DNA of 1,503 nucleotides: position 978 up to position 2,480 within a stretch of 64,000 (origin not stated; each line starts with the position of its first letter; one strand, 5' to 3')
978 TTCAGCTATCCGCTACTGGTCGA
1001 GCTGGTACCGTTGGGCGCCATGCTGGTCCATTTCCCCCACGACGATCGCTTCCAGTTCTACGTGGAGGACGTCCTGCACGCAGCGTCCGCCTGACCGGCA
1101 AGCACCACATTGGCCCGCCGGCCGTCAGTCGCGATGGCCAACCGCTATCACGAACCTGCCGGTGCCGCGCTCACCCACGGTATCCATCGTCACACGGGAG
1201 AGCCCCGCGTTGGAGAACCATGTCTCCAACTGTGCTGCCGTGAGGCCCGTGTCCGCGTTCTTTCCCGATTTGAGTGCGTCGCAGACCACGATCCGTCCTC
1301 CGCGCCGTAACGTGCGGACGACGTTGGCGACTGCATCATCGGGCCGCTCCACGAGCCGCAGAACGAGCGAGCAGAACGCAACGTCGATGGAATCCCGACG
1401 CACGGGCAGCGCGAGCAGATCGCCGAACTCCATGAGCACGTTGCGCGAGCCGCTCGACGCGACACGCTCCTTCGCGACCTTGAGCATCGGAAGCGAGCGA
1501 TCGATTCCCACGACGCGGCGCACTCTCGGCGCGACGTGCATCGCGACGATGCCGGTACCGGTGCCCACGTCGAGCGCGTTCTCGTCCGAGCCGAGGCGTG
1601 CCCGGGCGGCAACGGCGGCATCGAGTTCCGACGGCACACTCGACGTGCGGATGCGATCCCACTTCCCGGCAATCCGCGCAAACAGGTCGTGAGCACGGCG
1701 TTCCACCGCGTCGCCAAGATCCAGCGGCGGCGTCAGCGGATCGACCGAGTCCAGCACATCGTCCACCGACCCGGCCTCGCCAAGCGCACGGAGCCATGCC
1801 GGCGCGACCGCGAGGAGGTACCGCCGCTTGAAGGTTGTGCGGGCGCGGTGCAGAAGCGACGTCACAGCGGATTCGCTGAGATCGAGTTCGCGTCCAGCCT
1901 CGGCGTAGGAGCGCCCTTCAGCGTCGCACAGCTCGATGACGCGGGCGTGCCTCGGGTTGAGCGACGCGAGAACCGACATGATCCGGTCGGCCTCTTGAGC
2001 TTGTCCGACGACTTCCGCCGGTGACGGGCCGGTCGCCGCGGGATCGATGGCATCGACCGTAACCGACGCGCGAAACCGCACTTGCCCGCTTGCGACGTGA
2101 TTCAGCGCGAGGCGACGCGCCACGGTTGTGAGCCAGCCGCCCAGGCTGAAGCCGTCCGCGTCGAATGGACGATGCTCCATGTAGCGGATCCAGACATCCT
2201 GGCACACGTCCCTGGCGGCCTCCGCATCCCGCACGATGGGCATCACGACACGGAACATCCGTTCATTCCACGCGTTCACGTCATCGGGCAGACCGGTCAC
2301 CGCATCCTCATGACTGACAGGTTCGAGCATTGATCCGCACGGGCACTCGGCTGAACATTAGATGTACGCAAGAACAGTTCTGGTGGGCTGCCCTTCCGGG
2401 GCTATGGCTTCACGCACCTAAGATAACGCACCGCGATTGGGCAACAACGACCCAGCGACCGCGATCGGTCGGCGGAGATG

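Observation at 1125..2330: ECF sigma factor fused in one polypeptide to a class I SAM-dependent methyltransferase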

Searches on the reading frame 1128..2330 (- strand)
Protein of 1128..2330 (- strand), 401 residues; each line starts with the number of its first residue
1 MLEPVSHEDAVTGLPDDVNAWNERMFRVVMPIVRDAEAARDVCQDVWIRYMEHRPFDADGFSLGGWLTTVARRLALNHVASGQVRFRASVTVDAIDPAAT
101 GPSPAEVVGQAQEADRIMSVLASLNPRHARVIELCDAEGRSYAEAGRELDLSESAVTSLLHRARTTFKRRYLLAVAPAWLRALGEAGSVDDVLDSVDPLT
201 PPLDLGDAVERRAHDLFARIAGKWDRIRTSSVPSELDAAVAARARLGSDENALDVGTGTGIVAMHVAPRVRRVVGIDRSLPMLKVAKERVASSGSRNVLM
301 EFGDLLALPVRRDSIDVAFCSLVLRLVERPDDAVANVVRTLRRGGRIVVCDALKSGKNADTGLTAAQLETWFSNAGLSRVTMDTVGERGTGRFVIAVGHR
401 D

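Call 3: search_protein_families(library=pfam, proteins=[window:1128-2330:-], max_evalue=1)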
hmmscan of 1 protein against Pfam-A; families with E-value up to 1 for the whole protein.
window:1128-2330:- (401 aa): 22 families
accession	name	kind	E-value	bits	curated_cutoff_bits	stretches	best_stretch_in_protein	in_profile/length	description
PF08241.18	Methyltransf_11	-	1.4e-18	67.7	21.2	1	253-349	1-95/95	Methyltransferase domain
PF13847.12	Methyltransf_31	-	4.9e-18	65.6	27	1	248-353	3-113/145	Methyltransferase domain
PF13649.12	Methyltransf_25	-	4e-17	63.1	27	1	253-345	2-97/97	Methyltransferase domain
PF08242.18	Methyltransf_12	-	2.8e-12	47.6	30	1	253-347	1-98/98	Methyltransferase domain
PF08281.18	Sigma70_r4_2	-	4.3e-12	45.9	25.7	1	115-165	2-52/54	Sigma-70, region 4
PF04542.20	Sigma70_r2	-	4.8e-11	42.7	24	1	24-81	8-67/71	Sigma-70 region 2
PF01209.24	Ubie_methyltran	-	1.2e-10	41.5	20.1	1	246-352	45-154/233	ubiE/COQ5 methyltransferase family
PF04545.22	Sigma70_r4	-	1.6e-10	40.7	24.1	1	120-164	1-45/50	Sigma-70, region 4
PF13489.12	Methyltransf_23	-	3.5e-09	37.1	27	1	239-361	12-128/164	Methyltransferase domain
PF01135.25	PCMT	-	3.1e-06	27.6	20.3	1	229-304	55-132/210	Protein-L-isoaspartate(D-aspartate) O-methyltransferase (PCMT)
PF07638.17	Sigma70_ECF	-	0.00014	22.2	21.1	1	115-169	127-181/185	ECF sigma factor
PF24675.1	NpmA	-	0.002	17.9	60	1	234-347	9-134/214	16S rRNA (adenine(1408)-N(1))-methyltransferase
PF13518.12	HTH_28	-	0.0021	18.6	25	1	129-165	3-38/52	Helix-turn-helix domain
PF13384.12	HTH_23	-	0.0045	17.2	24.6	1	129-163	8-41/50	Homeodomain-like domain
PF00891.24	Methyltransf_2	-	0.013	15.3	22.3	1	252-379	66-195/210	O-methyltransferase domain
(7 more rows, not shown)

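Call 4: search_protein_families(library=ncbifam, proteins=[window:1128-2330:-], max_evalue=1)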
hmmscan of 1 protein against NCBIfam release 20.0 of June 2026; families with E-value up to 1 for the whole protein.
window:1128-2330:- (401 aa): 132 families (the best 25 are shown)
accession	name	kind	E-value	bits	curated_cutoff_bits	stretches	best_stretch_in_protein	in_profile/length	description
NF058625.1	sigma_PG0214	equivalog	1.4e-18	67.2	130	1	18-171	10-161/170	GFO_1088 family ECF-type sigma factor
TIGR01934.1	MenG_MenH_UbiE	subfamily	3.7e-18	65.6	158.35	1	214-358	2-150/223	ubiquinone/menaquinone biosynthesis methyltransferase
NF004113.0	PRK05602.1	equivalog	2.4e-17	63.3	208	1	23-169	56-199/211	RNA polymerase sigma factor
TIGR02937.1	sigma70-ECF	superfamily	7.3e-17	61.5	42.9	1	23-169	12-163/165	sigma-70 family RNA polymerase sigma factor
NF001244.0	PRK00216.1-5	equivalog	9.9e-17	61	216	1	214-359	11-163/236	bifunctional demethylmenaquinone methyltransferase/2-methoxy-6-polyprenyl-1,4-benzoquinol methylase UbiE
NF045667.1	MTase_DVU1556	equivalog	4e-16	59.1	155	1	239-376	13-146/213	DVU_1556 family methyltransferase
NF008823.0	PRK11873.1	subfamily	2.5e-15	56.7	263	1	242-356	71-188/272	arsenite methyltransferase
NF043040.1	corrin_prot_MT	hypoth_equivalog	8e-15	54.8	180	1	236-355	30-153/216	corrinoid protein-associated methyltransferase CpaM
NF007227.0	PRK09645.1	subfamily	1.1e-14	54.7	202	1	23-168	24-167/177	sigma-70 family RNA polymerase sigma factor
NF047649.1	MTase_UXPK_star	exception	1.7e-13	50.2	460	1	249-375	78-205/283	methyltransferase/UXPK-star double selenoprotein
NF041537.1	ArsM_AhpD_UU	exception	2.6e-13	49.5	510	1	249-376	77-205/345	arsenite methyltransferase/AhpD domain selenoprotein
NF001241.0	PRK00216.1-2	equivalog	4e-13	49.5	327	1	238-351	41-149/231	demethylmenaquinone methyltransferase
TIGR02985.1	Sig70_bacteroi1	subfamily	5.7e-13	49.4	126.4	1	22-168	11-159/162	RNA polymerase sigma-70 factor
NF009167.0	PRK12514.1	equivalog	1.4e-12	47.9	265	1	22-166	30-173/180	RNA polymerase sigma factor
NF007229.0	PRK09647.1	equivalog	2.4e-12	46.7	265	1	18-172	50-202/220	RNA polymerase sigma factor SigE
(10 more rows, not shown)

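Call 5: find_homologous_proteins(query=window:1128-2330:-, max_evalue=0.001)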
Query window:1128-2330:- (401 aa): 109 proteins with E <= 0.001 among 8000 candidates.
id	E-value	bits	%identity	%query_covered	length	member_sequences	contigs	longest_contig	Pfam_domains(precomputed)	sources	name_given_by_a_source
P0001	1.4e-257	872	100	100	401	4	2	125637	PF13847.13,PF13489.13,PF13649.13,PF04545.23,PF04542.21,PF01135.26,PF08281.19,PF01209.25,PF08241.19,PF08242.19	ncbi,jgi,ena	-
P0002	1.8e-179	615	68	100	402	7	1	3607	PF13847.13,PF13489.13,PF13649.13,PF04545.23,PF04542.21,PF01135.26,PF08281.19,PF01209.25,PF08241.19,PF08242.19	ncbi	-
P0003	3.1e-175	601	68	98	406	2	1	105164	PF13847.13,PF13489.13,PF13649.13,PF04545.23,PF04542.21,PF01135.26,PF08281.19,PF01209.25,PF08241.19,PF08242.19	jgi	jgi:RNA polymerase sigma factor (sigma-70 family)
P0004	2.2e-155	535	64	97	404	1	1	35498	PF13847.13,PF13489.13,PF13649.13,PF04545.23,PF04542.21,PF01135.26,PF08281.19,PF01209.25,PF08241.19,PF08242.19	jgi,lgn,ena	-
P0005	2.5e-149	515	63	93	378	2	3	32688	PF13847.13,PF13489.13,PF13649.13,PF04545.23,PF04542.21,PF01135.26,PF08281.19,PF01209.25,PF08241.19,PF08242.19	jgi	-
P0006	3.3e-139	482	60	96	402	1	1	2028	PF13847.13,PF13489.13,PF13649.13,PF04545.23,PF04542.21,PF01135.26,PF08281.19,PF01209.25,PF08241.19,PF08242.19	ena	-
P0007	1.9e-136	473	56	98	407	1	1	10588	PF13847.13,PF13489.13,PF13649.13,PF04545.23,PF04542.21,PF08281.19,PF01209.25,PF08241.19,PF08242.19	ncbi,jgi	-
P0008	4.0e-120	419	52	95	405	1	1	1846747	PF13847.13,PF13489.13,PF13649.13,PF04545.23,PF04542.21,PF01135.26,PF08281.19,PF01209.25,PF08241.19,PF08242.19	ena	-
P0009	1.1e-113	398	49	95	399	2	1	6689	PF13847.13,PF13489.13,PF13649.13,PF04545.23,PF04542.21,PF08281.19,PF01209.25,PF08241.19,PF08242.19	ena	-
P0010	6.2e-112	392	51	95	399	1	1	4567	PF13847.13,PF13489.13,PF13649.13,PF04542.21,PF08281.19,PF01209.25,PF08241.19,PF08242.19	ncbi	-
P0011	1.8e-94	335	47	92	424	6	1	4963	PF13847.13,PF13489.13,PF13649.13,PF04545.23,PF04542.21,PF01135.26,PF08281.19,PF01209.25,PF08241.19,PF08242.19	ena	-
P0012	2.9e-92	328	60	63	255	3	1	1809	PF13847.13,PF13489.13,PF13649.13,PF01135.26,PF01209.25,PF08241.19,PF08242.19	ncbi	-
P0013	1.6e-42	164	30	83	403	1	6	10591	PF13489.13,PF08003.18,PF04542.21,PF08281.19,PF05219.18,PF08241.19,PF13847.13,PF06325.20,PF05175.21,PF13649.13,PF07638.18,PF04545.23,PF24675.2,PF01209.25,PF08242.19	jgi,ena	-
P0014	2.3e-19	88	38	42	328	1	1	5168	PF13847.13,PF13489.13,PF12840.14,PF13649.13,PF01022.27,PF09339.17,PF12802.14,PF01209.25,PF08241.19,PF08242.19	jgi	-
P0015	4.3e-19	87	35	47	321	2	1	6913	PF13847.13,PF13489.13,PF12840.14,PF05175.21,PF13649.13,PF01022.27,PF05148.22,PF12802.14,PF01209.25,PF08241.19,PF08242.19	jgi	jgi:SAM-dependent methyltransferase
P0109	6.6e-4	37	29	39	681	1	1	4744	PF13606.13,PF13857.13,PF00006.32,PF12796.14,PF00023.37,PF04542.21,PF13637.13,PF08281.19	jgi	jgi:F-type H+-transporting ATPase subunit beta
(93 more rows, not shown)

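Call 15: find_encoding_contigs(protein=P0001, flank=10000, max_places=4)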
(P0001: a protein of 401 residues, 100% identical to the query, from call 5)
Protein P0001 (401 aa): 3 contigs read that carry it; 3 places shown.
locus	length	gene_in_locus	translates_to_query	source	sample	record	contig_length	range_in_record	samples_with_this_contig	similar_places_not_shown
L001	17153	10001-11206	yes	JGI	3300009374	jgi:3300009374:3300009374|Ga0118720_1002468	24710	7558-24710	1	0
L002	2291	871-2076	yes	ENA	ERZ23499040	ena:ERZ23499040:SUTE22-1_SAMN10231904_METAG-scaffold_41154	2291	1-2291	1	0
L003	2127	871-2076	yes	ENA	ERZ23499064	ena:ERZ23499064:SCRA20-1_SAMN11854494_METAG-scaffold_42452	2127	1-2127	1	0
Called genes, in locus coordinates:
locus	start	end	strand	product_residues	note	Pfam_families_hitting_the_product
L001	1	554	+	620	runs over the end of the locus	PF02837:Glyco_hydro_2_N, PF00703:Glyco_hydro_2, PF02836:Glyco_hydro_2_C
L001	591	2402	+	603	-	PF02837:Glyco_hydro_2_N, PF13364:BetaGal_ABD2 (weak), PF00703:Glyco_hydro_2, PF02836:Glyco_hydro_2_C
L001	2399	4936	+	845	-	-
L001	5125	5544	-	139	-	PF02566:OsmC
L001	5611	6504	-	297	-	PF00932:LTD, PF13860:FlgD_ig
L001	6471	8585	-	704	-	-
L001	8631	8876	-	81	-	-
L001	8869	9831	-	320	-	PF00288:GHMP_kinases_N, PF08544:GHMP_kinases_C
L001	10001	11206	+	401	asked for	PF04542:Sigma70_r2, PF04545:Sigma70_r4, PF08281:Sigma70_r4_2, PF01209:Ubie_methyltran, PF13489:Methyltransf_23, PF13847:Methyltransf_31, PF08241:Methyltransf_11, PF08242:Methyltransf_12, +2 more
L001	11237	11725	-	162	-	-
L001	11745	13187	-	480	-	PF01225:Mur_ligase, PF08245:Mur_ligase_M, PF02875:Mur_ligase_C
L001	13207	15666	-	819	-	PF03176:MMPL, PF02355:SecD_SecF_C (weak)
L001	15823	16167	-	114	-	PF01521:Fe-S_biosyn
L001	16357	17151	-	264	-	?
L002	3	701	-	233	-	?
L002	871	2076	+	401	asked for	PF04542:Sigma70_r2, PF04545:Sigma70_r4, PF08281:Sigma70_r4_2, PF01209:Ubie_methyltran, PF13489:Methyltransf_23, PF13847:Methyltransf_31, PF08241:Methyltransf_11, PF08242:Methyltransf_12, +2 more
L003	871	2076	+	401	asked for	PF04542:Sigma70_r2, PF04545:Sigma70_r4, PF08281:Sigma70_r4_2, PF01209:Ubie_methyltran, PF13489:Methyltransf_23, PF13847:Methyltransf_31, PF08241:Methyltransf_11, PF08242:Methyltransf_12, +2 more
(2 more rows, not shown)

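Call 16: find_encoding_contigs(protein=P0003, flank=10000, max_places=3)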
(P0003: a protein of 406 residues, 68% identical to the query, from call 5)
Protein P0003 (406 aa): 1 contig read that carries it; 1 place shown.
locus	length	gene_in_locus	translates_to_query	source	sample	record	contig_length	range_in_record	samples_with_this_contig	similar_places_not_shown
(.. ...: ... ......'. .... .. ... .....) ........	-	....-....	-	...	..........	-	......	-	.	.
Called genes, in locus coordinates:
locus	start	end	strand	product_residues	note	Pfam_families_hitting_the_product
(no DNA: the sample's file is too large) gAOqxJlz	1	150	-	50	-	?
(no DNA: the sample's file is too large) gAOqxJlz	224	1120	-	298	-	PF00932:LTD, PF13860:FlgD_ig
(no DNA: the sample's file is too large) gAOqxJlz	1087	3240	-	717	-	-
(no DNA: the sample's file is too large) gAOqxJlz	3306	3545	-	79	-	-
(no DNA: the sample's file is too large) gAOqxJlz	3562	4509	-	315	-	PF00288:GHMP_kinases_N, PF08544:GHMP_kinases_C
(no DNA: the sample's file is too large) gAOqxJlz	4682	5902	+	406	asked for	PF04542:Sigma70_r2, PF04545:Sigma70_r4, PF08281:Sigma70_r4_2, PF01209:Ubie_methyltran, PF13489:Methyltransf_23, PF13847:Methyltransf_31, PF08241:Methyltransf_11, PF08242:Methyltransf_12, +2 more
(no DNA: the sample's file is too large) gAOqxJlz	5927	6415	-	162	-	-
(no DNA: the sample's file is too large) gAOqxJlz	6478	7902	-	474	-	PF01225:Mur_ligase, PF08245:Mur_ligase_M, PF02875:Mur_ligase_C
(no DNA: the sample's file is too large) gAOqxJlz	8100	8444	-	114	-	PF01521:Fe-S_biosyn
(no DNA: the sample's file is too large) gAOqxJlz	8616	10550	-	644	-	PF18952:DUF5696, PF19773:DUF6259, PF12905:Glyco_hydro_101 (weak)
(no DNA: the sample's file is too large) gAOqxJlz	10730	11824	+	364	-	PF01208:URO-D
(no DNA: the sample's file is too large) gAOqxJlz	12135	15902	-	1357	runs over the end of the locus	PF00041:fn3 (faint), PF23376:Fn3_VIN3 (faint), PF25059:FN3_DSCAM-DSCAML_C (faint), PF16656:Pur_ac_phosph_N (weak), PF13860:FlgD_ig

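Call 17: find_encoding_contigs(protein=P0008, flank=10000, max_places=2)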
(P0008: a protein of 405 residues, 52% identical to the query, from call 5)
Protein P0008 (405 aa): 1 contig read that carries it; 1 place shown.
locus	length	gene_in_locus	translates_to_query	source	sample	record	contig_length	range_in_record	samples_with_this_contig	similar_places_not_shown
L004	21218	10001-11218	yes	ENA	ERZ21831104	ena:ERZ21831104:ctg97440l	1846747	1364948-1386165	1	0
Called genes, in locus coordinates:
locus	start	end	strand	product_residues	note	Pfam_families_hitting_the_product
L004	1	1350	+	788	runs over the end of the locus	PF08531:Bac_rhamnosid_N (weak), PF17389:Bac_rhamnosid6H, PF22422:MGH1-like_GH (faint), PF17390:Bac_rhamnosid_C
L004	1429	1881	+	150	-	-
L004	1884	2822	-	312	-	PF00149:Metallophos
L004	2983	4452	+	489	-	-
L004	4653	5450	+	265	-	PF01522:Polysacc_deac_1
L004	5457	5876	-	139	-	PF02566:OsmC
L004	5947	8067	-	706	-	PF02369:Big_1 (weak)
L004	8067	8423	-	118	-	PF24709:DUF7670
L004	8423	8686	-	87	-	-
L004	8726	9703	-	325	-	PF00288:GHMP_kinases_N, PF08544:GHMP_kinases_C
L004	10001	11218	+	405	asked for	PF04542:Sigma70_r2, PF04545:Sigma70_r4, PF08281:Sigma70_r4_2, PF01209:Ubie_methyltran, PF13489:Methyltransf_23, PF13847:Methyltransf_31, PF08241:Methyltransf_11, PF08242:Methyltransf_12, +2 more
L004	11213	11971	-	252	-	PF00483:NTP_transferase, PF12804:NTP_transf_3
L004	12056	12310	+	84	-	-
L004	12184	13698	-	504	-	PF13229:Beta_helix (weak), PF13860:FlgD_ig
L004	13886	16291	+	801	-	PF08532:Glyco_hydro_42M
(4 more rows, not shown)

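Call 18: find_encoding_contigs(protein=P0013, flank=10000, max_places=3)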
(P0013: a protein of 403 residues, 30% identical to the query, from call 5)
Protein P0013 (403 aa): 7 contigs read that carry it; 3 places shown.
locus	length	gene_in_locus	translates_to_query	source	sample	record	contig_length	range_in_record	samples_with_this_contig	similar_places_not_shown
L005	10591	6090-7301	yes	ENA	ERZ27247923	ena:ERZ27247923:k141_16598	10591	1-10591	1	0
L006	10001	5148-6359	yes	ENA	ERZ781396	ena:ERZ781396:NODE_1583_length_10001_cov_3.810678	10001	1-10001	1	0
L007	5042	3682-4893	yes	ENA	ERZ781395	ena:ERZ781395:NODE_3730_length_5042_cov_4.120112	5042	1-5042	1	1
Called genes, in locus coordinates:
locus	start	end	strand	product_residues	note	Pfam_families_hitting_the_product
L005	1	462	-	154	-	?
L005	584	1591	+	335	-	PF02543:Carbam_trans_N (faint), PF00814:TsaD, PF22521:HypF_C_2 (weak)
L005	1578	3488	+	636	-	-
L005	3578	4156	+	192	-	-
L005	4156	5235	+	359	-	PF13177:DNA_pol3_delta2, PF00004:AAA (faint)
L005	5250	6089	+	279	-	PF04468:PSP1, PF28472:PSP1_3rd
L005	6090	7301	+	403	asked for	PF04542:Sigma70_r2, PF04545:Sigma70_r4, PF08281:Sigma70_r4_2, PF01209:Ubie_methyltran, PF13489:Methyltransf_23, PF13847:Methyltransf_31, PF08241:Methyltransf_11, PF08242:Methyltransf_12, +7 more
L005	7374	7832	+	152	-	PF04361:DUF494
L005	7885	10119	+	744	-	PF01751:Toprim, PF01131:Topoisom_bac, PF01396:Zn_ribbon_Top1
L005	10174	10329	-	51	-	-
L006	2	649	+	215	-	?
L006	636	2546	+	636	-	-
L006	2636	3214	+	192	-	-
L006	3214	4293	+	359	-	PF13177:DNA_pol3_delta2, PF00004:AAA (faint)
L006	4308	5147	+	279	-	PF04468:PSP1, PF28472:PSP1_3rd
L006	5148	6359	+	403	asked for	PF04542:Sigma70_r2, PF04545:Sigma70_r4, PF08281:Sigma70_r4_2, PF01209:Ubie_methyltran, PF13489:Methyltransf_23, PF13847:Methyltransf_31, PF08241:Methyltransf_11, PF08242:Methyltransf_12, +7 more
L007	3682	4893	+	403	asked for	PF04542:Sigma70_r2, PF04545:Sigma70_r4, PF08281:Sigma70_r4_2, PF01209:Ubie_methyltran, PF13489:Methyltransf_23, PF13847:Methyltransf_31, PF08241:Methyltransf_11, PF08242:Methyltransf_12, +7 more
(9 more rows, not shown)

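Call 19: find_related_loci(query=A1, collection=genome_contigs, flank=8000)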
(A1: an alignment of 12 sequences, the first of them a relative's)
Query A1 (401 aa) in genome_contigs; peptide patterns used: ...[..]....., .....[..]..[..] (x = any residue, [..] = any of these).
599 stretches matched a pattern (row limit reached: there are more); 241 encode a relative of the query (tblastn E <= 1e-3); the best 80 are kept; 80 distinct loci.
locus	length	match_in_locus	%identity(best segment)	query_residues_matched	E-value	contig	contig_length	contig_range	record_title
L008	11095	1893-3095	68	1-400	0e+0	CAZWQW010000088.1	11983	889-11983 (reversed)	MAG TPA_asm: uncultured bacterium isolate binchicken_co27_440 genome assembly, contig: NODE_9437_length_11983_cov_12.506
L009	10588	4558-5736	56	8-400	7e-140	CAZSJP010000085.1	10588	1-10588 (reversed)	MAG TPA_asm: uncultured bacterium isolate SRP077602_co2_316 genome assembly, contig: NODE_9452_length_10588_cov_3.771765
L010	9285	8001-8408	43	217-351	9e-23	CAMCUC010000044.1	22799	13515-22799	MAG: Rhizobium sp. Q54 isolate TE-08apr19-241 genome assembly, contig: TE-08apr19-C2186, whole genome shotgun sequence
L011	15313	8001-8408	43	217-351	1e-22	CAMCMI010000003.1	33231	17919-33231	MAG: Rhizobium sp. Q54 isolate MsE-30apr19-218 genome assembly, contig: MsE-30apr19-C1544, whole genome shotgun sequence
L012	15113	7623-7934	46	250-355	2e-16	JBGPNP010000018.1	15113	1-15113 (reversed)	MAG: Gaiellaceae bacterium isolate OBJ_0618_7090110_211 k141_3144249_length_15113_cov_14.0270, whole genome shotgun sequ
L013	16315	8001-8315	45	249-355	2e-16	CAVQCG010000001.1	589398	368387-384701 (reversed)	MAG: uncultured Thermoleophilia bacterium isolate MFD02199.bin.1.2 genome assembly, contig: contig_15625, whole genome s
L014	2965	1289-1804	36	168-349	2e-16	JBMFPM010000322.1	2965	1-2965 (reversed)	MAG: Anaerolineae bacterium isolate KM4338-63 NODE_15483_length_2965_cov_4.330241, whole genome shotgun sequence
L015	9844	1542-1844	47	249-353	3e-16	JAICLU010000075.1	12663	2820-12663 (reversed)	MAG: Thermoleophilia bacterium isolate GZL_HY_2_bin.174 k141_2398547_length_12663_cov_33.3287, whole genome shotgun sequ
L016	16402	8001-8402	41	212-349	2e-15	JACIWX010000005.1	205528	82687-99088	MAG: Chloroflexota bacterium isolate MAG-37 Chloroflexota_E3_bin22_Scaffold_5, whole genome shotgun sequence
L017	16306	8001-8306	41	250-353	3e-15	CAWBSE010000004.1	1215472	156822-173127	MAG: uncultured Actinomycetes bacterium isolate MFD02134.bin.1.280 genome assembly, contig: contig_15199, whole genome s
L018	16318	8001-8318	44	248-355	7e-15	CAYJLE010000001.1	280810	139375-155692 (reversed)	MAG TPA_asm: uncultured Gaiellales bacterium isolate ERP124720_co1_195 genome assembly, contig: NODE_42_length_280810_co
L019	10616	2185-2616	39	213-353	2e-14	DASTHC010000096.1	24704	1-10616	MAG TPA_asm: Gaiellaceae bacterium isolate SMAG_U351 k141_1976689, whole genome shotgun sequence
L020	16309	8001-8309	42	249-353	4e-14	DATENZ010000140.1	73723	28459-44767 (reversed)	MAG TPA_asm: Gaiellaceae bacterium isolate SMAG_U8982 k141_2305768, whole genome shotgun sequence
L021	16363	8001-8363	38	219-355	2e-13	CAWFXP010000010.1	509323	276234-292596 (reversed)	MAG: uncultured Thermoleophilia bacterium isolate MFD00962.bin.1.295 genome assembly, contig: contig_28580, whole genome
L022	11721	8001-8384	30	225-353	5e-13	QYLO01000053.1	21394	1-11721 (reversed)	MAG: Candidatus Electrothrix gigas isolate AU1_5 NODE_53_length_21394_cov_25.5474, whole genome shotgun sequence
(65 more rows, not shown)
